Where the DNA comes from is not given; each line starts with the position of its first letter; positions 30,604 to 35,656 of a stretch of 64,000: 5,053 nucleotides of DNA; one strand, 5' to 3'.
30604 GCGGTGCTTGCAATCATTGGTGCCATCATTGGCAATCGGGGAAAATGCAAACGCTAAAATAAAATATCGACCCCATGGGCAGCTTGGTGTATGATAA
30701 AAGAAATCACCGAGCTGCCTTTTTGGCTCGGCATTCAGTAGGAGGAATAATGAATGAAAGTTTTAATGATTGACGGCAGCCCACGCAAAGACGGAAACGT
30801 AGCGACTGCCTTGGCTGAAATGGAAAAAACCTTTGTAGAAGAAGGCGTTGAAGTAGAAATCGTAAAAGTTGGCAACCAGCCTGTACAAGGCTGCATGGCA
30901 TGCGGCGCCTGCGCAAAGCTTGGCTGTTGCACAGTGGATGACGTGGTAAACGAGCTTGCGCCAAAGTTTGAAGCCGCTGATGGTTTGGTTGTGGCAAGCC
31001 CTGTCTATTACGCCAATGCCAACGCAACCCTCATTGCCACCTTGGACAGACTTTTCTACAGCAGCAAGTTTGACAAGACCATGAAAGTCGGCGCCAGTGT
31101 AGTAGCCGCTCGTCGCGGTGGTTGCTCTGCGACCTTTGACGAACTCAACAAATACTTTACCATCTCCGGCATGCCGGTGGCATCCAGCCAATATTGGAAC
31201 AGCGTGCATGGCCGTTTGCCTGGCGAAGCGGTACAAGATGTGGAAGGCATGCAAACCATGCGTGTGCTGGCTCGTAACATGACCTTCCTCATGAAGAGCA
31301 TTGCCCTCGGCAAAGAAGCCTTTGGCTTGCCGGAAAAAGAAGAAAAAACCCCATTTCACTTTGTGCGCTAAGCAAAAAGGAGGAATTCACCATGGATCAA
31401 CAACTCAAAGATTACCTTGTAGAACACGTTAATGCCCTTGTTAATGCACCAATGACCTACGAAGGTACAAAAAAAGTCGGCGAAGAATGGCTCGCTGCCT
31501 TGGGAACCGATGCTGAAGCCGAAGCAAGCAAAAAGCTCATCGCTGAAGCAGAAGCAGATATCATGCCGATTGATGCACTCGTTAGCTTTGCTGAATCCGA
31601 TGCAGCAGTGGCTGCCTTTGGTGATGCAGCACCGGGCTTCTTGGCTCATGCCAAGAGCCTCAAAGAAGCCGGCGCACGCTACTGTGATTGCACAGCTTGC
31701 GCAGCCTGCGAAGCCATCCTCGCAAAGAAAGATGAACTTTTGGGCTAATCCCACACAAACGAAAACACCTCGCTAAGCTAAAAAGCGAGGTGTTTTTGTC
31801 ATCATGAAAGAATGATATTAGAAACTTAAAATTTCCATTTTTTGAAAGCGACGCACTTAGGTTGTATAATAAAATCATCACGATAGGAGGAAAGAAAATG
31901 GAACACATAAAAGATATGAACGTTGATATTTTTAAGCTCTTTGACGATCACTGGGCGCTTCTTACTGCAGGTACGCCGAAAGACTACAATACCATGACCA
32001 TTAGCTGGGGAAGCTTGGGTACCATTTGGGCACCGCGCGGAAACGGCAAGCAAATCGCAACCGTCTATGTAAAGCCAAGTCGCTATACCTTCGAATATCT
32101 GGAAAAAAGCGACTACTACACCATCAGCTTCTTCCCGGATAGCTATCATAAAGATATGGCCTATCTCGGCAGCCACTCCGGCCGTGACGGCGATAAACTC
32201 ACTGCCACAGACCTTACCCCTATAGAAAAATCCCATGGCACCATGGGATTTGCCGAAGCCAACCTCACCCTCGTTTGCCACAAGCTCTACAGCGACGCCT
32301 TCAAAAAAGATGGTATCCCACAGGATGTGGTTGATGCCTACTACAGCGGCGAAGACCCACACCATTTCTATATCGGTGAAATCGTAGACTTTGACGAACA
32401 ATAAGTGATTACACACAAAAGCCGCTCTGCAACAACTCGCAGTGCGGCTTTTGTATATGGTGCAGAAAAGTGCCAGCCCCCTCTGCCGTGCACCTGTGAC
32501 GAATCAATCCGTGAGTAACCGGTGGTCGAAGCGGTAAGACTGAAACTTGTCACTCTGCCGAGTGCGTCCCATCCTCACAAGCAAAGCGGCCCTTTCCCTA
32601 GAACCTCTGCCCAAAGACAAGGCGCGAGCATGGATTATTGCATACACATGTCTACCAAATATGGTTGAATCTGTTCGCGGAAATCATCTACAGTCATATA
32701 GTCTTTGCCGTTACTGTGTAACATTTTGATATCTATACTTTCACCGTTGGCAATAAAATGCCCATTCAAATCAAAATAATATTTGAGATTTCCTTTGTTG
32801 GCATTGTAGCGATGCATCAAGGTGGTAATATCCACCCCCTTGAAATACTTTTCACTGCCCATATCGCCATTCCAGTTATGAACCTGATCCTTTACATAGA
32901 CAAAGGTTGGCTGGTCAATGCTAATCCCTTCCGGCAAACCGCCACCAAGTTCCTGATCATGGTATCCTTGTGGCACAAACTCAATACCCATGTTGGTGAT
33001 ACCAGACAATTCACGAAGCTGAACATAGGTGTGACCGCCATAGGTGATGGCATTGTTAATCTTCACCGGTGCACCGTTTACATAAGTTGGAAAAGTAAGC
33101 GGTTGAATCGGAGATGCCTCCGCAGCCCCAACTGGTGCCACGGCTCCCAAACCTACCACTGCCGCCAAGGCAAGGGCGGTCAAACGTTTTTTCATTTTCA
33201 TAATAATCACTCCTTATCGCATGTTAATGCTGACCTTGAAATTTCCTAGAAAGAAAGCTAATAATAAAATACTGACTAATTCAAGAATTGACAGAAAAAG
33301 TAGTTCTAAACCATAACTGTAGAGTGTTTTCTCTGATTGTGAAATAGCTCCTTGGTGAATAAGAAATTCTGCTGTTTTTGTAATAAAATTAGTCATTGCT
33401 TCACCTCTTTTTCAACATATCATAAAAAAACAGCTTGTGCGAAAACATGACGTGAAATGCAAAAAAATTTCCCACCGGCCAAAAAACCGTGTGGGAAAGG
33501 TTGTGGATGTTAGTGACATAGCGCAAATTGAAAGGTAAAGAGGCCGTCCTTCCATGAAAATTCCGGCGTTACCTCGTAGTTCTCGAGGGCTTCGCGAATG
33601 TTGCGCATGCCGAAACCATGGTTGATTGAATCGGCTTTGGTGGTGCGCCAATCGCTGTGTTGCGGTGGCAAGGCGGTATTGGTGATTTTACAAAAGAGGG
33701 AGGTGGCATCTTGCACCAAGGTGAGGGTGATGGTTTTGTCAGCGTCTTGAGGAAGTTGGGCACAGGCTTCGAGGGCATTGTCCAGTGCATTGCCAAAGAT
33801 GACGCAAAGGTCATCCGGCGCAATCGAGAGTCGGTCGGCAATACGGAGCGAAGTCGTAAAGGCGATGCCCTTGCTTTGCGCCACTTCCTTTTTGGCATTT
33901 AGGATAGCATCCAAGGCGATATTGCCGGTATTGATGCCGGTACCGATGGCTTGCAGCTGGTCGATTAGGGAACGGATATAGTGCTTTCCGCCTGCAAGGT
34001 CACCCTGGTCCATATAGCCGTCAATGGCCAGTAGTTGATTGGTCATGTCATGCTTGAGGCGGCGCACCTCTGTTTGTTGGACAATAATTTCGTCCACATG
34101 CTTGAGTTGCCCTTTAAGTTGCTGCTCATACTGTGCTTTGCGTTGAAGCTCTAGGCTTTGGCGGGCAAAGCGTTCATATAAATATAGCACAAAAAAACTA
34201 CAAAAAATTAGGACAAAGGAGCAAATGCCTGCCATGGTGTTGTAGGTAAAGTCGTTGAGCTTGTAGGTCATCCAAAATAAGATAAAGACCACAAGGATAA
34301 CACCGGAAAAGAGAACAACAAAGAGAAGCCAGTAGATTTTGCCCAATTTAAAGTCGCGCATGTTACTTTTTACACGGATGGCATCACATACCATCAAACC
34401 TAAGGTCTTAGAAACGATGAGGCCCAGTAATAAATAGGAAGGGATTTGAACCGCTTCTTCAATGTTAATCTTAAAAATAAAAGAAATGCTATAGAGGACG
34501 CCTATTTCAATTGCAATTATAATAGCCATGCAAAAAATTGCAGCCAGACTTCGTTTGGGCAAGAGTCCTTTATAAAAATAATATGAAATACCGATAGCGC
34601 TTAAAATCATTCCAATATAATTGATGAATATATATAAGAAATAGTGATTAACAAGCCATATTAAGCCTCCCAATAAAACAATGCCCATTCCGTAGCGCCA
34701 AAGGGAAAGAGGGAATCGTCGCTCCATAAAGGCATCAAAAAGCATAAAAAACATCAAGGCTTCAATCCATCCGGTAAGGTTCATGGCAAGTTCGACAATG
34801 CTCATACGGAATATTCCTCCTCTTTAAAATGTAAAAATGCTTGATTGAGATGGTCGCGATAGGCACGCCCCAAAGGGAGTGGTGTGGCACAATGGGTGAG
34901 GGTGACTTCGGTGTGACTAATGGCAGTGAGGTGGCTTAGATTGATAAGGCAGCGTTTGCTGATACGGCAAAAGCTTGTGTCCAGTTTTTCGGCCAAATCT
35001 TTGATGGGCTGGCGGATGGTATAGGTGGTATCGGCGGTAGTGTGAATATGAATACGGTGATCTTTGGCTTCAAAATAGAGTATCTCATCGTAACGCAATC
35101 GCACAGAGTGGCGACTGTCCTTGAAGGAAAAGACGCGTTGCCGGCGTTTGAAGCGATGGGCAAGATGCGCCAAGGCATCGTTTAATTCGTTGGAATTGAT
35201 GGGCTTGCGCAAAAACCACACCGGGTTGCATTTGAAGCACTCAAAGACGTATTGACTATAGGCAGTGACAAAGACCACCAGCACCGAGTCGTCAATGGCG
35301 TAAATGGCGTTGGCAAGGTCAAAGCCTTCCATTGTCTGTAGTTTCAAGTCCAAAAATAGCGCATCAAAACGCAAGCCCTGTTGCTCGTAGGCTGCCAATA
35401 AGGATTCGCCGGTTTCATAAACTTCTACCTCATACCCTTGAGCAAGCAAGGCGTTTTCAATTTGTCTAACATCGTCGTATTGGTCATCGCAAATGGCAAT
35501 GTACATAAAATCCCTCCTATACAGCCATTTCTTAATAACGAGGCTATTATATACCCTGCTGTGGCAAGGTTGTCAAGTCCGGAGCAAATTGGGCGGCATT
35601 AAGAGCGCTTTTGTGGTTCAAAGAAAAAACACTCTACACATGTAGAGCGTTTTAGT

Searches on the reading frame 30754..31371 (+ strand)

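Call 55: search_protein_families(library=pfam, proteins=[window:30754-31371:+], max_evalue=0.001)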
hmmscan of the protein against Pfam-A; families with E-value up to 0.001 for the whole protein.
window:30754-31371:+ (205 aa): 2 families
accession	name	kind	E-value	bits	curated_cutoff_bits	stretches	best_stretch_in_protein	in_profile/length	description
PF03358.20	FMN_red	-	2.1e-26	92.8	24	1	1-150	1-147/152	NADPH-dependent FMN reductase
PF02525.22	Flavodoxin_2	-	1.5e-06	28.5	27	1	1-106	1-110/198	Flavodoxin-like fold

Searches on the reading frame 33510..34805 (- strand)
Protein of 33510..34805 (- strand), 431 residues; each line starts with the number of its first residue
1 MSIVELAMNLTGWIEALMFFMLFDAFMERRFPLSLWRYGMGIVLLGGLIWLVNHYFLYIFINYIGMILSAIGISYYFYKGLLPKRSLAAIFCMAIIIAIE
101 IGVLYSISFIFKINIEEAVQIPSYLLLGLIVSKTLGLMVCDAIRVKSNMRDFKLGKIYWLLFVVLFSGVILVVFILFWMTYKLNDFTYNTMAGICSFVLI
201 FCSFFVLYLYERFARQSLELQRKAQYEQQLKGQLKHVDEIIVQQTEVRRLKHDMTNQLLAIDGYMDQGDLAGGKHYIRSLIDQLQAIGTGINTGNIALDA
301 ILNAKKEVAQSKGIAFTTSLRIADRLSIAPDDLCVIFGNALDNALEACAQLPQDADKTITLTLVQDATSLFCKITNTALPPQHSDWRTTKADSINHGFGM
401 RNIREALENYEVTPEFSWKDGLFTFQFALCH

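Call 78: search_protein_families(library=pfam, proteins=[window:33510-34805:-], max_evalue=0.001)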
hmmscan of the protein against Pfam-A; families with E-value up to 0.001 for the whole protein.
window:33510-34805:- (431 aa): 1 family
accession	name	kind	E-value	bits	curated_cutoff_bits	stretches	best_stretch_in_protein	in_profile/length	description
PF14501.12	HATPase_c_5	-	1.6e-20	73.4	22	1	330-427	3-99/102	GHKL domain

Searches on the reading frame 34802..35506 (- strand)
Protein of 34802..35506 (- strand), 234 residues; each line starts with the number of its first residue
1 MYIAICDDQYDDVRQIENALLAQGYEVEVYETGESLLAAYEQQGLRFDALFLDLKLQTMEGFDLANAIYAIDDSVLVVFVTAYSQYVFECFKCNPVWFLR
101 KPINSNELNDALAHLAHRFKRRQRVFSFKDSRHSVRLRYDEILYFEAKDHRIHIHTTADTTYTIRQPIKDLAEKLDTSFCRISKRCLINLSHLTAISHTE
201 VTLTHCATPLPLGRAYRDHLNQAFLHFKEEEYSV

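Call 78: search_protein_families(library=pfam, proteins=[window:34802-35506:-], max_evalue=0.001)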
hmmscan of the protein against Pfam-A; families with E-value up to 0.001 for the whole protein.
window:34802-35506:- (234 aa): 2 families
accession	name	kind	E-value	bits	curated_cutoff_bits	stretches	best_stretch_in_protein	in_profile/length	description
PF04397.21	LytTR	-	4.9e-18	65.6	22.6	1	135-223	4-96/98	LytTr DNA-binding domain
PF00072.30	Response_reg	-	3e-16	60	30.2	1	3-112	1-110/111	Response regulator receiver domain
